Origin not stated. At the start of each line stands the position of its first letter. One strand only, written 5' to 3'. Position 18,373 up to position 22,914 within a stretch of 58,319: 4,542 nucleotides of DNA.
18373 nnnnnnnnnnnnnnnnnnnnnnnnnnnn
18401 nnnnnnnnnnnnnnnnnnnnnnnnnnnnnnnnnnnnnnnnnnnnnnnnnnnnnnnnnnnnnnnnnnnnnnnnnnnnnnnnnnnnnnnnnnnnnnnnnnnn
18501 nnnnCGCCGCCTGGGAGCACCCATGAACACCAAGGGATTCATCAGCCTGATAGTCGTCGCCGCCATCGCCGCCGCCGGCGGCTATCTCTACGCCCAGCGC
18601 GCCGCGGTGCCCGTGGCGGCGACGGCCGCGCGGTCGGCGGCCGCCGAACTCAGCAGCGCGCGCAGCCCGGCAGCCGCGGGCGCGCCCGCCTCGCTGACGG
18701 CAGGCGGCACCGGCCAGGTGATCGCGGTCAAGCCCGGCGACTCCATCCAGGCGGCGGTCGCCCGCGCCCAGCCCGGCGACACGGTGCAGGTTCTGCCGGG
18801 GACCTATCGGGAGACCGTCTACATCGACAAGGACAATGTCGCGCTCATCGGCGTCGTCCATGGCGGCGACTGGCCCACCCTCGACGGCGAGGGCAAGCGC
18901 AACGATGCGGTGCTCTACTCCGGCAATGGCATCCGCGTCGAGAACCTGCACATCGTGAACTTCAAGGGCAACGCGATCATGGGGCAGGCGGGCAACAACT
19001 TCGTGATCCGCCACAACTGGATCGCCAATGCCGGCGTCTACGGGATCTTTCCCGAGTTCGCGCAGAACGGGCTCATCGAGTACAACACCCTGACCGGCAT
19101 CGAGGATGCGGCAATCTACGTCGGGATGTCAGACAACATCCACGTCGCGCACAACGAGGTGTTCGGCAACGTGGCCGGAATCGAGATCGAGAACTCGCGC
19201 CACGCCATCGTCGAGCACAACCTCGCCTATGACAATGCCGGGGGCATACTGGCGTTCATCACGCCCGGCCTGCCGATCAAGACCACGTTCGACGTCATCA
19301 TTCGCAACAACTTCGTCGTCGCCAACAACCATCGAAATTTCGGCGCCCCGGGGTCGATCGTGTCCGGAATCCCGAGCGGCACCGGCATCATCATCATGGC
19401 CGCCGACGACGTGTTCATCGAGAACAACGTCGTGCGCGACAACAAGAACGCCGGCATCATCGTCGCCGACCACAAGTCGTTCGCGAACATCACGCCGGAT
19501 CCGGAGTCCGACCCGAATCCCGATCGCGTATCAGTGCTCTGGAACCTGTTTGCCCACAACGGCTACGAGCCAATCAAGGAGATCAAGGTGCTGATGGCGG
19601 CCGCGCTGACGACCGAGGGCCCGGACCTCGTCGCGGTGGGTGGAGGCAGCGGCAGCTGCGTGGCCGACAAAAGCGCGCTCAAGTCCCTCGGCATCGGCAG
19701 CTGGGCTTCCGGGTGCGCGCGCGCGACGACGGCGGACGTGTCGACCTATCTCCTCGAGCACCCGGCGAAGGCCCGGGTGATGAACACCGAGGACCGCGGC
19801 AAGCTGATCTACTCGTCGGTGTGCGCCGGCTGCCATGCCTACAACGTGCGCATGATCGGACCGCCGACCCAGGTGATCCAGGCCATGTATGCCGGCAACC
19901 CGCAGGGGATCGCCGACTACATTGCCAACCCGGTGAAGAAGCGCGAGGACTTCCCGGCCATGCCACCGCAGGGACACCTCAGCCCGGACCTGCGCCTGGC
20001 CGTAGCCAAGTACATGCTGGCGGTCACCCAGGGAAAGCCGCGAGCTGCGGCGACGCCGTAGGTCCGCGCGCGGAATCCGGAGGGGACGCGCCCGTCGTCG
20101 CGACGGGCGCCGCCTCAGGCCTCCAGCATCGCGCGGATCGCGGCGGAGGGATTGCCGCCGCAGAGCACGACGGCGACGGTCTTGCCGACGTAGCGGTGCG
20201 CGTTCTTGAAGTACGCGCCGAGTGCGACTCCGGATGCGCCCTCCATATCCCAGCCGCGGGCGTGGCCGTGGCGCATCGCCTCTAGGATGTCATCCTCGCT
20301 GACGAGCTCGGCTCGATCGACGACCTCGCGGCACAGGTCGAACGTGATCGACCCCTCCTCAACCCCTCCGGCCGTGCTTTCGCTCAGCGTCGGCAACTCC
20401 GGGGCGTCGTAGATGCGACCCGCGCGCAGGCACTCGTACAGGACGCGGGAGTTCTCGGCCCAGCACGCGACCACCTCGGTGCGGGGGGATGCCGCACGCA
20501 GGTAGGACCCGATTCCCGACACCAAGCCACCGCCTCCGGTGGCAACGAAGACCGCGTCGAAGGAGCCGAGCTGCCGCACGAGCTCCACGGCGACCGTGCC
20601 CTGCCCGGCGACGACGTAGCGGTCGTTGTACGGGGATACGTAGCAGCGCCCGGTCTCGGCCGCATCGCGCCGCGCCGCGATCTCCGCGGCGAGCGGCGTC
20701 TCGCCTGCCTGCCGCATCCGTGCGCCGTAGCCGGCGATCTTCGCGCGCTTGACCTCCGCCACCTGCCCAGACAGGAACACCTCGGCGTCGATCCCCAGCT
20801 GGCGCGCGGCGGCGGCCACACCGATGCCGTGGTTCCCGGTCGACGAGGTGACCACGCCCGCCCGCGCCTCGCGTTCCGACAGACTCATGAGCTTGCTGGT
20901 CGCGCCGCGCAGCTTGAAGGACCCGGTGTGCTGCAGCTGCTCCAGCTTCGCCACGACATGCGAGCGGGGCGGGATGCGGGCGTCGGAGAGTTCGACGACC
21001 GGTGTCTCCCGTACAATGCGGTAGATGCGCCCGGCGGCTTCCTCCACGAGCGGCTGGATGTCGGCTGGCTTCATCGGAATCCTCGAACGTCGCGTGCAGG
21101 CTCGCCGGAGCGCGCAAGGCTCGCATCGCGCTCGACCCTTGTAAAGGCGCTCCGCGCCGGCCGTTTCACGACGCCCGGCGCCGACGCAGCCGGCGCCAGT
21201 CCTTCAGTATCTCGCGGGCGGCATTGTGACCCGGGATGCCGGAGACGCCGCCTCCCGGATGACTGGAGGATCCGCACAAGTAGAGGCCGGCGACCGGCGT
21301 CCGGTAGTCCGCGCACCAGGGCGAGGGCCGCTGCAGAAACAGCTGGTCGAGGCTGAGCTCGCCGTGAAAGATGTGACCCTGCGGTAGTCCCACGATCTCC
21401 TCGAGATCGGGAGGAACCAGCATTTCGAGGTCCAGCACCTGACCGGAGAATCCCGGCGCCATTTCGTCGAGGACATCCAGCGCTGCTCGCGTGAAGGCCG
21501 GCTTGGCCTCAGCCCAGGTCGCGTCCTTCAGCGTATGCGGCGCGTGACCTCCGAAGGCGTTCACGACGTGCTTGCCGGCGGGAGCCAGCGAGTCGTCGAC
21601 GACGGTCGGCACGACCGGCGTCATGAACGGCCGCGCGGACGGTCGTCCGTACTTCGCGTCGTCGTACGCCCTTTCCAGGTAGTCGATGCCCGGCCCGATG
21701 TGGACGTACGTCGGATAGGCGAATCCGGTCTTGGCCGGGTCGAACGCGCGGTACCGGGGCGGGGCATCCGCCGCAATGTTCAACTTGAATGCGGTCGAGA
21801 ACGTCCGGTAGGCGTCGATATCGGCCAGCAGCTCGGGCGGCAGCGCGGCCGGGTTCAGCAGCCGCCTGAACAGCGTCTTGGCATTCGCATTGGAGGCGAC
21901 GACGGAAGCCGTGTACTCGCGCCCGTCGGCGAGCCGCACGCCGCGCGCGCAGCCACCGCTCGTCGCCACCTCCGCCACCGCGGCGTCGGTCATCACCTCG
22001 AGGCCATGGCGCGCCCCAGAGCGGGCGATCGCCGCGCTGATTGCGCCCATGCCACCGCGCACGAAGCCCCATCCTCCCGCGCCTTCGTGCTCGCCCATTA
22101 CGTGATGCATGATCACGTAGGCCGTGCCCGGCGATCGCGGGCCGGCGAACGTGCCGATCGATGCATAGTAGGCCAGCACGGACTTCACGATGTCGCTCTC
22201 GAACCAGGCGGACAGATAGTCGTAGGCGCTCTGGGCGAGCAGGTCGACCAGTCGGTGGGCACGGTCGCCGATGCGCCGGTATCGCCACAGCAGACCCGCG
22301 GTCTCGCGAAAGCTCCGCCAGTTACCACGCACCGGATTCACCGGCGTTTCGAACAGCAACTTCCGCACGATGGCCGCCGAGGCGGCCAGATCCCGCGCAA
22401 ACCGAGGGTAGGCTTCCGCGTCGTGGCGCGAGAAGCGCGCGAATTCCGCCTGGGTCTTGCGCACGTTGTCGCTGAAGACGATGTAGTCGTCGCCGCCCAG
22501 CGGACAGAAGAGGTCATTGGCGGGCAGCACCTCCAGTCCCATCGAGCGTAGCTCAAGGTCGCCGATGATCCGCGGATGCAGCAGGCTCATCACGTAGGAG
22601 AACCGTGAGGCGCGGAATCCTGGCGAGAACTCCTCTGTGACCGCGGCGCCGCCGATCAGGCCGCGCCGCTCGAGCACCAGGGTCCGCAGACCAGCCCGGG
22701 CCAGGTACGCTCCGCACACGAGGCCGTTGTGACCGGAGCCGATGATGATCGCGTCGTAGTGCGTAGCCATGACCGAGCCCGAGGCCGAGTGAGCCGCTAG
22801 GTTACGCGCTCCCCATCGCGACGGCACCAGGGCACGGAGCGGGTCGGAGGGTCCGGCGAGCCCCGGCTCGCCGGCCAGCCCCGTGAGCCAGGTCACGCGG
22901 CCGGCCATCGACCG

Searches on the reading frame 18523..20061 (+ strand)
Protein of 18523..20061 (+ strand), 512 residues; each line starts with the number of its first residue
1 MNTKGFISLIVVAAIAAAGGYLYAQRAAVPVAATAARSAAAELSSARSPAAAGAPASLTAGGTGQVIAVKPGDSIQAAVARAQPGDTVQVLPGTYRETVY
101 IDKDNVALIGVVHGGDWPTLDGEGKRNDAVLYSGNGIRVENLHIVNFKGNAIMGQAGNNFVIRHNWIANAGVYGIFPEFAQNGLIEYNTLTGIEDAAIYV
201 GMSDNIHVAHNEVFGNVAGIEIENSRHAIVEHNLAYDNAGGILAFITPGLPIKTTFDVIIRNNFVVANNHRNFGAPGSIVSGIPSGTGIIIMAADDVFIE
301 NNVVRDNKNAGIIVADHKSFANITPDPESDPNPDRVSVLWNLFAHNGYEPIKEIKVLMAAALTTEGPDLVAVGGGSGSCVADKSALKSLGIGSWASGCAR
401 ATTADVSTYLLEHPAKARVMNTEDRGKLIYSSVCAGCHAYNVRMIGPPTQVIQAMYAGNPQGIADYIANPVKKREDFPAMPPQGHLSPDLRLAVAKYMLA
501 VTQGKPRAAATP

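Call 23: search_protein_families(library=pfam, proteins=[window:18523-20061:+], max_evalue=0.001)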
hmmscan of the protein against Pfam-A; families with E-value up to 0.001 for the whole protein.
window:18523-20061:+ (512 aa): 4 families
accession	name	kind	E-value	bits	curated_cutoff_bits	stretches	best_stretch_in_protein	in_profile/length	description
PF13229.12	Beta_helix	-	5.6e-17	62.2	25.9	2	127-243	24-143/158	Right handed beta helix region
PF05048.19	NosD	-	8.7e-13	48.6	23.6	1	124-265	36-170/212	Periplasmic copper-binding protein (NosD)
PF13442.11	Cytochrome_CBB3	-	7.8e-07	29.8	27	1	423-498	3-68/68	Cytochrome C oxidase, cbb3-type, subunit III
PF00034.26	Cytochrom_C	-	0.00038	22.2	21.3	0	424-500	2-88/90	Cytochrome c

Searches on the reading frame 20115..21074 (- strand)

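Call 23: search_protein_families(library=pfam, proteins=[window:20115-21074:-], max_evalue=0.001)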
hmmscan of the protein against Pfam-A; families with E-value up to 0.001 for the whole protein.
window:20115-21074:- (319 aa): 1 family
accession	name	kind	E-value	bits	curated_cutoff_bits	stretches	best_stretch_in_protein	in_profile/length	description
PF00291.31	PALP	-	2.2e-68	231.2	35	1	20-306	4-295/295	Pyridoxal-phosphate dependent enzyme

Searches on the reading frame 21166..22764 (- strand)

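Call 23: search_protein_families(library=pfam, proteins=[window:21166-22764:-], max_evalue=0.001)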
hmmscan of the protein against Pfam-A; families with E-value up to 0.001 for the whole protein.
window:21166-22764:- (532 aa): 8 families
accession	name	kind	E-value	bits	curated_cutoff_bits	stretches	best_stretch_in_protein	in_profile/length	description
PF01593.30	Amino_oxidase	-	1.3e-18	68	19.8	1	14-509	3-430/443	Flavin containing amine oxidoreductase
PF13450.12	NAD_binding_8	-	4.8e-10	40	21.9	1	7-64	1-54/68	NAD(P)-binding Rossmann-like domain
PF01266.30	DAO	-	9.3e-08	32.4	27.9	1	4-40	1-38/353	FAD dependent oxidoreductase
PF00890.30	FAD_binding_2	-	5.2e-05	23.1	20.4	1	4-41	1-38/414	FAD binding domain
PF12831.13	FAD_oxidored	-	7.5e-05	22.6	27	1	4-43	1-40/416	FAD dependent oxidoreductase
PF01946.23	Thi4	-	0.00013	21.7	26.2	1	3-41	18-57/235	Thi4 family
PF07992.20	Pyr_redox_2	-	0.00018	21.5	26.1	0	3-35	1-33/291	Pyridine nucleotide-disulphide oxidoreductase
PF01494.25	FAD_binding_3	-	0.00072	19.3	22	0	3-34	2-33/349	FAD binding domain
